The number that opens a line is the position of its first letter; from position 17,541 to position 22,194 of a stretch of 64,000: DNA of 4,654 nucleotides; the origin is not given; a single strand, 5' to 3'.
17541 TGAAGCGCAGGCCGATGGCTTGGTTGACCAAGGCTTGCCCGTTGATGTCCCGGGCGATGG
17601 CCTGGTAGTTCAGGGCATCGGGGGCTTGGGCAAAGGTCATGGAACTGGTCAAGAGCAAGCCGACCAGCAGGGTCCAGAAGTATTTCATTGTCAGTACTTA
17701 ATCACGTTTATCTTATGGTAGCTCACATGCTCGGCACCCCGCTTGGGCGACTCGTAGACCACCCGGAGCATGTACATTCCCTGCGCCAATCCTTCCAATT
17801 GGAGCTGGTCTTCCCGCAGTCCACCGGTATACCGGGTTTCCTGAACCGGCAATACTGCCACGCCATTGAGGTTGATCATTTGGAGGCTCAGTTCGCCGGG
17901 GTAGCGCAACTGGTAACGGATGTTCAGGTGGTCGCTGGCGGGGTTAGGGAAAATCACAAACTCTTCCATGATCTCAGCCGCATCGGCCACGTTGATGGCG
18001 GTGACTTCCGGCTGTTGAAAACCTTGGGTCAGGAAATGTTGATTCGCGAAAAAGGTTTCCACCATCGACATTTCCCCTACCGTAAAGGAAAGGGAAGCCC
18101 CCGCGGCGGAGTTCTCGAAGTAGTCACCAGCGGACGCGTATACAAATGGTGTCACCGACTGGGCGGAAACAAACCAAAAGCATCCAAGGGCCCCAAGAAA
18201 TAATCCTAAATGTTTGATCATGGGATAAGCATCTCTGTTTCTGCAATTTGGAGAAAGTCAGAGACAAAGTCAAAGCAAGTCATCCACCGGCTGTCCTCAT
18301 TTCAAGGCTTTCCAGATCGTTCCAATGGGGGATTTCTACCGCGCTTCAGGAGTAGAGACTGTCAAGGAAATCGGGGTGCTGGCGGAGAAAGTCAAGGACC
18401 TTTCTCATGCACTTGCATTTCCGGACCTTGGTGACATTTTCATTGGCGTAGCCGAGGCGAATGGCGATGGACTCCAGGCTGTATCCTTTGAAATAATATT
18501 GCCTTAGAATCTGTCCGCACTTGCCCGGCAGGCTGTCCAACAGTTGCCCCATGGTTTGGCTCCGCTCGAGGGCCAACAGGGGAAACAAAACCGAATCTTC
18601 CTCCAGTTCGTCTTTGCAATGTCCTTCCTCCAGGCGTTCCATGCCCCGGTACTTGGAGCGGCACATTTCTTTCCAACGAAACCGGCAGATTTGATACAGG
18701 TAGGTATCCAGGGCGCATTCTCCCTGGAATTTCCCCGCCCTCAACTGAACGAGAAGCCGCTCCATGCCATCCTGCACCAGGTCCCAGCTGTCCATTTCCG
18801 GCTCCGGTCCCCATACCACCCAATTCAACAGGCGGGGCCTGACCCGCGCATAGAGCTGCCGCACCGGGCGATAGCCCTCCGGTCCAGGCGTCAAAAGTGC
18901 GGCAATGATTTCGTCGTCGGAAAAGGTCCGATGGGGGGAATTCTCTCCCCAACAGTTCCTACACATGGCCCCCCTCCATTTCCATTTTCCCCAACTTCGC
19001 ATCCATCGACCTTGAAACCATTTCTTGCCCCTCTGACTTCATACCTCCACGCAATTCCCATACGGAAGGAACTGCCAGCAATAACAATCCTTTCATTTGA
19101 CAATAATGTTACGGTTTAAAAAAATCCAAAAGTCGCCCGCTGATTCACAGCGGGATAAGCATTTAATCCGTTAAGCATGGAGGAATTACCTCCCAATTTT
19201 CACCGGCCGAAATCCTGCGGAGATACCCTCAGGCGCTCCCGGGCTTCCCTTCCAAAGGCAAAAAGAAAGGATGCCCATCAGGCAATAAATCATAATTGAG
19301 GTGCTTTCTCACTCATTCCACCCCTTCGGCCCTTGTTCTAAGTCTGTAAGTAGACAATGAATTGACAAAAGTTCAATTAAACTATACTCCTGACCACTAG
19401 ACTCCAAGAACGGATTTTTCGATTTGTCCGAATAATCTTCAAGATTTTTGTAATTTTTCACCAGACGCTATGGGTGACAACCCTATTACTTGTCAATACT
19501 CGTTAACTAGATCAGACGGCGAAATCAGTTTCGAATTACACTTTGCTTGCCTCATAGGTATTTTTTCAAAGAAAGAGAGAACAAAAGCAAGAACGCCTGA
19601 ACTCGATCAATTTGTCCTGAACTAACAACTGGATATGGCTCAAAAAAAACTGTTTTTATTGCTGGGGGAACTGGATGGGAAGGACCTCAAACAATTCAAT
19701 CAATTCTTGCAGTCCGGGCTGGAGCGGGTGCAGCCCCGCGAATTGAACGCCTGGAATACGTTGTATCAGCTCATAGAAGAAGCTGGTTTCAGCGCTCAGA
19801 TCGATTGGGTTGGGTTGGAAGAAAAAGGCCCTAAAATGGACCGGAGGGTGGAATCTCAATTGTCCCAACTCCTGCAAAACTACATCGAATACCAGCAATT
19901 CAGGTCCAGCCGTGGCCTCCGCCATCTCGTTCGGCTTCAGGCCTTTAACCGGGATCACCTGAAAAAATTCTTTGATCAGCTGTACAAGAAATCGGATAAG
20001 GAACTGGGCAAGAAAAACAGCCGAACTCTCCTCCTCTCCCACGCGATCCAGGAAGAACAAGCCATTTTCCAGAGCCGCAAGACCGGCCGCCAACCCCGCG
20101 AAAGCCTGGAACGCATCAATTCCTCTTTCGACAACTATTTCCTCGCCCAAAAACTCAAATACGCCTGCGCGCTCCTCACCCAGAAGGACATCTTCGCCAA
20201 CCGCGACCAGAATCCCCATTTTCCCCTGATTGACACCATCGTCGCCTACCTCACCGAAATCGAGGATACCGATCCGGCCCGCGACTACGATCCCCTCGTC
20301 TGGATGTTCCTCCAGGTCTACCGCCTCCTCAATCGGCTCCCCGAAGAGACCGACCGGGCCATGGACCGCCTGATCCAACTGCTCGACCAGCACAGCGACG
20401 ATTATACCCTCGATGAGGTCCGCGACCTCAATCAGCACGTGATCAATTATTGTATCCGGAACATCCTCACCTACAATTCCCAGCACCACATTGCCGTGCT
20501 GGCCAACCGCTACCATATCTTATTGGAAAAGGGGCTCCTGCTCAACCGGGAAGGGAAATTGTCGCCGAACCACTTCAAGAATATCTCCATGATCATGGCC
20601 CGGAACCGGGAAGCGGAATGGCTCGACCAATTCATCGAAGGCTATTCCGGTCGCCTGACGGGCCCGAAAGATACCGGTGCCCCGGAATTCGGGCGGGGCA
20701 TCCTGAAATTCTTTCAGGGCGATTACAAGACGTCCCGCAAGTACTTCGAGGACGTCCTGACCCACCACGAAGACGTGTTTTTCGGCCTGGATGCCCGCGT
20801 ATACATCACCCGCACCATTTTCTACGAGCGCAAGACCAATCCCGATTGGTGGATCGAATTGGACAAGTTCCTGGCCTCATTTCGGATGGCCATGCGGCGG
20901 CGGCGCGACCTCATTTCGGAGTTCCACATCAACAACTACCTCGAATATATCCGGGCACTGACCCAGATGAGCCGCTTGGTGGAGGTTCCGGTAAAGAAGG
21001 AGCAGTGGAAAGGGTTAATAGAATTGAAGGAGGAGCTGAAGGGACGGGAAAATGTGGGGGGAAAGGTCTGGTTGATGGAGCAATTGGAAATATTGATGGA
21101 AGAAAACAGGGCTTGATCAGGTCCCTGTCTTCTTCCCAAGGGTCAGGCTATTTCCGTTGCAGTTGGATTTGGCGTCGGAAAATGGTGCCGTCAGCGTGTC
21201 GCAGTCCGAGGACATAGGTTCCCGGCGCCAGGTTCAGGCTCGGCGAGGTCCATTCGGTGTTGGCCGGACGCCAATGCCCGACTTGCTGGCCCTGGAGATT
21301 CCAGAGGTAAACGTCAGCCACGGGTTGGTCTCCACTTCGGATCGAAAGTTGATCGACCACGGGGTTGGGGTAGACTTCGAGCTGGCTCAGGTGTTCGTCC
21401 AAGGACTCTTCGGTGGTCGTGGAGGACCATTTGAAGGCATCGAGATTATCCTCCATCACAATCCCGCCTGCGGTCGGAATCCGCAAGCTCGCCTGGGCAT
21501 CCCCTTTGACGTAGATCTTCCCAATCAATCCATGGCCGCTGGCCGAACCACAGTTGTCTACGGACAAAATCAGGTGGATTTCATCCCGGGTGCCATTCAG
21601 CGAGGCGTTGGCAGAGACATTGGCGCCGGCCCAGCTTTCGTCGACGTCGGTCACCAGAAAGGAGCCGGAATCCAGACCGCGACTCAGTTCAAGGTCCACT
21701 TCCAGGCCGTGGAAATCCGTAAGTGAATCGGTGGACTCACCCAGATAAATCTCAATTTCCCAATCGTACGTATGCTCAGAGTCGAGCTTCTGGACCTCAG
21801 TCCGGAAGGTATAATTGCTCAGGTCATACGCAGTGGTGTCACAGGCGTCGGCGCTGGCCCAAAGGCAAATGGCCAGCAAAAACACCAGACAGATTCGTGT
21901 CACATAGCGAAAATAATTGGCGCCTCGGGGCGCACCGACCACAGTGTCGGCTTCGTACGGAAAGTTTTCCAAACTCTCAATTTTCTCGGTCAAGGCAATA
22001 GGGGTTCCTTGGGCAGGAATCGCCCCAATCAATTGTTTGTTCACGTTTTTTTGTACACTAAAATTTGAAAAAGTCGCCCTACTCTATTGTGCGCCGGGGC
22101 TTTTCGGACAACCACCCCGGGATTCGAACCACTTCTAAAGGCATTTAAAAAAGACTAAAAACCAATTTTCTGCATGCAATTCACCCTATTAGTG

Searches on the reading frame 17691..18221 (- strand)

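Call 51: search_protein_families(library=pfam, proteins=[window:17691-18221:-], max_evalue=0.00001)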
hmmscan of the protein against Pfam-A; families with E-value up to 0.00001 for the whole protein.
window:17691-18221:- (176 aa): 1 family
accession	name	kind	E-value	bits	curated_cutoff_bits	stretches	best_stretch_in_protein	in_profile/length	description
PF18962.6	Por_Secre_tail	-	1.4e-09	38.5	27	1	90-156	1-64/75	Secretion system C-terminal sorting domain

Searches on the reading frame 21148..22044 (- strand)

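Call 8: search_protein_families(library=pfam, proteins=[window:21148-22044:-])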
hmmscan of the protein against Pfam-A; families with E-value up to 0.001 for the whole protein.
window:21148-22044:- (298 aa): 1 family
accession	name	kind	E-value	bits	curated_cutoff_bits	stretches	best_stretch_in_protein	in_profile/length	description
PF18962.6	Por_Secre_tail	-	7.9e-05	23.3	27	1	224-290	1-71/75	Secretion system C-terminal sorting domain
